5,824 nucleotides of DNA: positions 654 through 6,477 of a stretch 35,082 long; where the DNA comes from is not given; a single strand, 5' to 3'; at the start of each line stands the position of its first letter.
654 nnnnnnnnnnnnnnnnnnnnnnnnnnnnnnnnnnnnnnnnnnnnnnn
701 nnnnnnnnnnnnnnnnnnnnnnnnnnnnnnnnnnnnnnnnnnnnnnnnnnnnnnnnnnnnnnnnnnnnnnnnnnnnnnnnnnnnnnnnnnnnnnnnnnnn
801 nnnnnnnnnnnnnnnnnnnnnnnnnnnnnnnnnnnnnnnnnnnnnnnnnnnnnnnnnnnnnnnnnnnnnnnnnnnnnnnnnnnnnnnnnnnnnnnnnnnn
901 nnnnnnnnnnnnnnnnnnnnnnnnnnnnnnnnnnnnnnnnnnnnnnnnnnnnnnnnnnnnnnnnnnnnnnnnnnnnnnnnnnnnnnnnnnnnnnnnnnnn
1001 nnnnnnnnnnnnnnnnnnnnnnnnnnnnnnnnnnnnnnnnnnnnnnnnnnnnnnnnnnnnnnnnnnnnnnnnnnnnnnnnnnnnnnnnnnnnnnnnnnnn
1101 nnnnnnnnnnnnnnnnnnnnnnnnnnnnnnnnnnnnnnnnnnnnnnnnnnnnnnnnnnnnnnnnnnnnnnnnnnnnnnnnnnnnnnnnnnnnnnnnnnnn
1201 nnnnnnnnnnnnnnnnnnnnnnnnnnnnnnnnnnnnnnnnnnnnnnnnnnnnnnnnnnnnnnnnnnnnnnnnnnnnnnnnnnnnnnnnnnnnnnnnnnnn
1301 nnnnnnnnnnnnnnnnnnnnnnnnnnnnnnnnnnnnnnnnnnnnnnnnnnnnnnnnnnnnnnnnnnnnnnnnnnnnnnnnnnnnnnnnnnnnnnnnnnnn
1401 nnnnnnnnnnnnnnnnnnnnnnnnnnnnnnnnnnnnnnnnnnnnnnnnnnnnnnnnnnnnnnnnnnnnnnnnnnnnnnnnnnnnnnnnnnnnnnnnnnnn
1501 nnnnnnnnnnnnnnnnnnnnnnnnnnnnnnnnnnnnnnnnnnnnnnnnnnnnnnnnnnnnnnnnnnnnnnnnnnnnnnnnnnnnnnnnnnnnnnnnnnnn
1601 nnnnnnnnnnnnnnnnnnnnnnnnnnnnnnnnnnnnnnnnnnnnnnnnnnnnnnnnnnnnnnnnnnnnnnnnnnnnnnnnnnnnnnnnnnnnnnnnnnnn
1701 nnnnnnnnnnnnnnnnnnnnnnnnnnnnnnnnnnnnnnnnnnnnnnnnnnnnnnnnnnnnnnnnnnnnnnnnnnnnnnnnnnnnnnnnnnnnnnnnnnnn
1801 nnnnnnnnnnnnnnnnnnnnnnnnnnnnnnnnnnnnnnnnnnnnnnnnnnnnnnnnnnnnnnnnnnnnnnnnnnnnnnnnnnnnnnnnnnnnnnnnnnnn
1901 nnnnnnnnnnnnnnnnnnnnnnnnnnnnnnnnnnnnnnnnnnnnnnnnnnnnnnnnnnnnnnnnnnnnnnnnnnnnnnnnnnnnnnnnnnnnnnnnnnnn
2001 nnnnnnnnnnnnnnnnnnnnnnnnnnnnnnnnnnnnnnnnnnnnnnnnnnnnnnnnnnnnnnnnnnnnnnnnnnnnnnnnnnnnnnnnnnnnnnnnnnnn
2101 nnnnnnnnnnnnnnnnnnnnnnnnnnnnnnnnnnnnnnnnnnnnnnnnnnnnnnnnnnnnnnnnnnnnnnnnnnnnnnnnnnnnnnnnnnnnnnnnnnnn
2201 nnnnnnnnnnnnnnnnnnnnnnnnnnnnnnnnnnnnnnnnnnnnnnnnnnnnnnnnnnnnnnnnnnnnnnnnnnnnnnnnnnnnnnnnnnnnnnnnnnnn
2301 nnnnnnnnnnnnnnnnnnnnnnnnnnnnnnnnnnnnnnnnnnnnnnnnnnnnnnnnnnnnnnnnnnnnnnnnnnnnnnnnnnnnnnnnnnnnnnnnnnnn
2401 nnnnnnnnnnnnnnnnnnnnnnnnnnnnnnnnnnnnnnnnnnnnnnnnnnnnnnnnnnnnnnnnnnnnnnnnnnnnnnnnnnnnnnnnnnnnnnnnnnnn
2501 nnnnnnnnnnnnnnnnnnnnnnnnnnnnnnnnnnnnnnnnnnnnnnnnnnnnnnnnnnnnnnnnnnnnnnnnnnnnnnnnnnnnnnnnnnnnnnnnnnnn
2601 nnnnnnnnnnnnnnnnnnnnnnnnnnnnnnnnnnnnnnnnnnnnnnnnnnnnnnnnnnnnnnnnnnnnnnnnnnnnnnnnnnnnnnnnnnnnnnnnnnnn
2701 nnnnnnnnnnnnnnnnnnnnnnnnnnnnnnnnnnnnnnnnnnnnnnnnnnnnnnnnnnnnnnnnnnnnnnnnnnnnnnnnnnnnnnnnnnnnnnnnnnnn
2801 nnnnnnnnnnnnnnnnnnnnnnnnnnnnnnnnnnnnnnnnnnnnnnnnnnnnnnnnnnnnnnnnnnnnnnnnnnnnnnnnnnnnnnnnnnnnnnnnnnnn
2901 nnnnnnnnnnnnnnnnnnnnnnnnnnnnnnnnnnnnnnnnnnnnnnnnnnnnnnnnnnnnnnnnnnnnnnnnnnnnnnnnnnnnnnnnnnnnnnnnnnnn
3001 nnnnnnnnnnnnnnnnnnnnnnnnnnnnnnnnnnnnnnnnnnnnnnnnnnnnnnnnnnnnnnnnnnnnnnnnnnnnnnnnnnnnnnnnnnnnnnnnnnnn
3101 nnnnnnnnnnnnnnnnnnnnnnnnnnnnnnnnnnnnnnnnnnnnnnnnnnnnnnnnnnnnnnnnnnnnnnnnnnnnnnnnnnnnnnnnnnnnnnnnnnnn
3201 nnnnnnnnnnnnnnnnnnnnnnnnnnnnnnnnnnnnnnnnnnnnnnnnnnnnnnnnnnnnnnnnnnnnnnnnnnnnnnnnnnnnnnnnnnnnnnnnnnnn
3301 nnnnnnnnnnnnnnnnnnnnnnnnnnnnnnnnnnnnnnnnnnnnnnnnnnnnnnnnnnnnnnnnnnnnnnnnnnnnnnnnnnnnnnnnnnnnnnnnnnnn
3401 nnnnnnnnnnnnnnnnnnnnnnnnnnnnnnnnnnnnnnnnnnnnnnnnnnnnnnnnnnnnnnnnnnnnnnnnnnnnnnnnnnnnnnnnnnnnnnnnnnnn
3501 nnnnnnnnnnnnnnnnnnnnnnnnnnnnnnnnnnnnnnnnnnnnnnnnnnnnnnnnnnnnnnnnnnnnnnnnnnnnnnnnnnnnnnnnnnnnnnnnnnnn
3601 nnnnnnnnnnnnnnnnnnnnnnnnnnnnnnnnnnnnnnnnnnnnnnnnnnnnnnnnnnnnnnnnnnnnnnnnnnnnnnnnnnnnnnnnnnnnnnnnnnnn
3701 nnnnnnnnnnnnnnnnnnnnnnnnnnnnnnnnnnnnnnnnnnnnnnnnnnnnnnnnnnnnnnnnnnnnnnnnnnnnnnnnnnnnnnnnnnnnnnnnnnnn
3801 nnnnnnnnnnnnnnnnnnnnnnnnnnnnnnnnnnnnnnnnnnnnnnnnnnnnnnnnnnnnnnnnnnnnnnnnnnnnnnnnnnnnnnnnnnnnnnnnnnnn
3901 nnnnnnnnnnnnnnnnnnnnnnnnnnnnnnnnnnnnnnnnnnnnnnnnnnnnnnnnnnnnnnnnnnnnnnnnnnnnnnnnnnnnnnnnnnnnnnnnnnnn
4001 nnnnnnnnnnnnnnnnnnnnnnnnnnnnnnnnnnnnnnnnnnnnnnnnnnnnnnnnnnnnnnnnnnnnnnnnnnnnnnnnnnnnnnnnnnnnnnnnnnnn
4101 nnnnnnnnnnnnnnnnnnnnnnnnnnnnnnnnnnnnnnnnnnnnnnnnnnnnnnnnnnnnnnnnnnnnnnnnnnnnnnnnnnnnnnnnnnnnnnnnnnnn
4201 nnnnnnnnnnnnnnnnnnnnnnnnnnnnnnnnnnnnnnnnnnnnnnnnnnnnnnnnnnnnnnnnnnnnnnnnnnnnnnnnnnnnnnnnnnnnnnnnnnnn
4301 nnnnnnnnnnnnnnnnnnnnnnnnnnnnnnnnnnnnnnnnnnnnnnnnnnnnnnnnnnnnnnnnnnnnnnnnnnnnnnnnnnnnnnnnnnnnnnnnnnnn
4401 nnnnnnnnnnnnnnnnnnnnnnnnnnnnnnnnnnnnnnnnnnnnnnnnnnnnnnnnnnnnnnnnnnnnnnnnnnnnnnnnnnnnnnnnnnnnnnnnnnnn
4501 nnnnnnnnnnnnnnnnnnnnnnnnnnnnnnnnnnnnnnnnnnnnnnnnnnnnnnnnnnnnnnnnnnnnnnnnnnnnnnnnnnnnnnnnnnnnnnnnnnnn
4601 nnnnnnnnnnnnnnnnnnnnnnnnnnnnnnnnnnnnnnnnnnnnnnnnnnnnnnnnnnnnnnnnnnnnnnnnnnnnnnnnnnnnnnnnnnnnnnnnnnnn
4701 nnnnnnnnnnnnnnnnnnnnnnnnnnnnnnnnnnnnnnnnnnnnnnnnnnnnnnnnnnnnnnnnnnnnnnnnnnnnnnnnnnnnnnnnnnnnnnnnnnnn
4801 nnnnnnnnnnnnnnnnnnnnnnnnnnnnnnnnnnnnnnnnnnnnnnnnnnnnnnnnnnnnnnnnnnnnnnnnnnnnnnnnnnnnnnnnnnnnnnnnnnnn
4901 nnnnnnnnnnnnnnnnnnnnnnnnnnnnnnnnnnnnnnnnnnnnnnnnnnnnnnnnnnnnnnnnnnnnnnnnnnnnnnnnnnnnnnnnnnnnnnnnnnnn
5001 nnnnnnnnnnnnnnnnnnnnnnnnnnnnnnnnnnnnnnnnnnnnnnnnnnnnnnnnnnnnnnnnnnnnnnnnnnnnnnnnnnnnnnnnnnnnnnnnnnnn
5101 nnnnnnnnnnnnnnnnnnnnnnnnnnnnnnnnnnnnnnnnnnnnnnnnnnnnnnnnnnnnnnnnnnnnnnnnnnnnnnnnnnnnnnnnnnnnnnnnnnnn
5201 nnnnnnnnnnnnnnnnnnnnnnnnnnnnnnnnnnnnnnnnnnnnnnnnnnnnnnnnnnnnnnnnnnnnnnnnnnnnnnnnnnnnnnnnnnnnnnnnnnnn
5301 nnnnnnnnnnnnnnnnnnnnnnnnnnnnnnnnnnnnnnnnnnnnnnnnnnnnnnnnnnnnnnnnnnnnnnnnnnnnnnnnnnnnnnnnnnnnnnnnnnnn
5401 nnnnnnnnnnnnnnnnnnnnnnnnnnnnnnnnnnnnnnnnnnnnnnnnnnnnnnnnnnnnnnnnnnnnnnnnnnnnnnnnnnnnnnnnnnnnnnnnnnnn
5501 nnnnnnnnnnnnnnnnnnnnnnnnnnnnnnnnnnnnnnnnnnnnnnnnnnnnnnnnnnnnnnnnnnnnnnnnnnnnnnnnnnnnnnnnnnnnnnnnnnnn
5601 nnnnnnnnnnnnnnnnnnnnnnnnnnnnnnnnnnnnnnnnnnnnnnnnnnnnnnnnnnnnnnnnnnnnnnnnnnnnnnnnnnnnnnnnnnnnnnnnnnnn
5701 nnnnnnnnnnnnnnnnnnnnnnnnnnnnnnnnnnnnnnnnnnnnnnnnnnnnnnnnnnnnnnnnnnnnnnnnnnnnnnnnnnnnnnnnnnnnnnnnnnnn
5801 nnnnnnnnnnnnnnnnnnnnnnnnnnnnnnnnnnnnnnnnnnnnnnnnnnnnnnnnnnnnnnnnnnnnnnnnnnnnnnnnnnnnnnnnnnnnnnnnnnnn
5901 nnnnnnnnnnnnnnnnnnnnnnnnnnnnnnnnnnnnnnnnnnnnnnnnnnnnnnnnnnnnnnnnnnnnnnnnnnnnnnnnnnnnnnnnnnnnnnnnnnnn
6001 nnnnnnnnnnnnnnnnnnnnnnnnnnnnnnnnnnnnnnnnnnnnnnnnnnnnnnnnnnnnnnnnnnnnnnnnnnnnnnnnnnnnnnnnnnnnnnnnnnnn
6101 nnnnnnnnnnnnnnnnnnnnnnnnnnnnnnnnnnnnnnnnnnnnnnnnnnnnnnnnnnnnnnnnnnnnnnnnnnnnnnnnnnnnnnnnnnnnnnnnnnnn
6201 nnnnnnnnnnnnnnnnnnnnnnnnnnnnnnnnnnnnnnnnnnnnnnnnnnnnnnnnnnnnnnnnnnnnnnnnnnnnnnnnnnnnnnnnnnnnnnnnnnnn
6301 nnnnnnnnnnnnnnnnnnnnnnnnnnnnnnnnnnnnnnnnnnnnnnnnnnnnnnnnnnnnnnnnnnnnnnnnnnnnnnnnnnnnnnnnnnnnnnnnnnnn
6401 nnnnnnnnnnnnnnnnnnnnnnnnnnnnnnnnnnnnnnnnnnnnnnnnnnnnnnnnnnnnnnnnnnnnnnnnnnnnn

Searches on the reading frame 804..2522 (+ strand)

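Call 44: search_protein_families(library=pfam, proteins=[window:804-2522:+], max_evalue=0.001)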
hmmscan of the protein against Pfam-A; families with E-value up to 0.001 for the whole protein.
window:804-2522:+ (572 aa): 3 families
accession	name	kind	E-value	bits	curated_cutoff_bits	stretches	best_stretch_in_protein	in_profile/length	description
PF00750.26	tRNA-synt_1d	-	2.5e-100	336.3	23.3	1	105-442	10-349/349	tRNA synthetases class I (R), catalytic domain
PF05746.21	DALR_1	-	2.4e-28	99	22.3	1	456-572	1-117/117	DALR anticodon binding domain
PF03485.21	Arg_tRNA_synt_N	-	3.6e-18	66.4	21.5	1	3-88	2-85/85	Arginyl tRNA synthetase N terminal domain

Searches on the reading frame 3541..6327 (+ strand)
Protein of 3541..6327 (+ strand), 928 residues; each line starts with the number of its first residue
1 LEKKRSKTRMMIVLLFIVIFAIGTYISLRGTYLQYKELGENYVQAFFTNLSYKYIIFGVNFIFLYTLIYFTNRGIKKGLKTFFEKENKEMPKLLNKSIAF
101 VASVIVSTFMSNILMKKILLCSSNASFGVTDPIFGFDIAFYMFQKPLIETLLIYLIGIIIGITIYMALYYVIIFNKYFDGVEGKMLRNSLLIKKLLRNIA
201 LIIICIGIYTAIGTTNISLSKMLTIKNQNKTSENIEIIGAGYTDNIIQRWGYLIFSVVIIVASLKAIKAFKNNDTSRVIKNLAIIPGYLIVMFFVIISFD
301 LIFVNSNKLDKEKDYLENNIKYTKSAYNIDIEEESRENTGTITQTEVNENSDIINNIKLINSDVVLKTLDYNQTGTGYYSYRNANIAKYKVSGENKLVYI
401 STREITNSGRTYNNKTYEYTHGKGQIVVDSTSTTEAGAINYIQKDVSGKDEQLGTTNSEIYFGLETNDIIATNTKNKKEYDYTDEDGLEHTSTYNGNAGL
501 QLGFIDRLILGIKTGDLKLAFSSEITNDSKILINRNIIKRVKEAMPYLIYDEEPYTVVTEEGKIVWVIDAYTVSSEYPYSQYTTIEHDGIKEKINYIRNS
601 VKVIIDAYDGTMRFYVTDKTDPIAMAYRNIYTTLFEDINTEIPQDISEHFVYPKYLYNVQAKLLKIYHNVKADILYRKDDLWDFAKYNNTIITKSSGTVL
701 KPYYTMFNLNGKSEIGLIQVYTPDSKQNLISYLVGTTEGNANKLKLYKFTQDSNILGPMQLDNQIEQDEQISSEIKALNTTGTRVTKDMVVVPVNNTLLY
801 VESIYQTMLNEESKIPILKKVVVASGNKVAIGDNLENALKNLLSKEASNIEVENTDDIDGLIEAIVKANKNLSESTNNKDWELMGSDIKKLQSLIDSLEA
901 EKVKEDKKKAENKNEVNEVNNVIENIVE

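Call 44: search_protein_families(library=pfam, proteins=[window:3541-6327:+], max_evalue=0.001)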
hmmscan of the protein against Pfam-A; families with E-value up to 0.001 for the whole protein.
window:3541-6327:+ (928 aa): 1 family
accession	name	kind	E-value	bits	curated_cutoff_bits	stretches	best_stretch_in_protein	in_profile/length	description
PF03699.18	UPF0182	-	2.4e-173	578.7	27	1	10-776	3-768/770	Uncharacterised protein family (UPF0182)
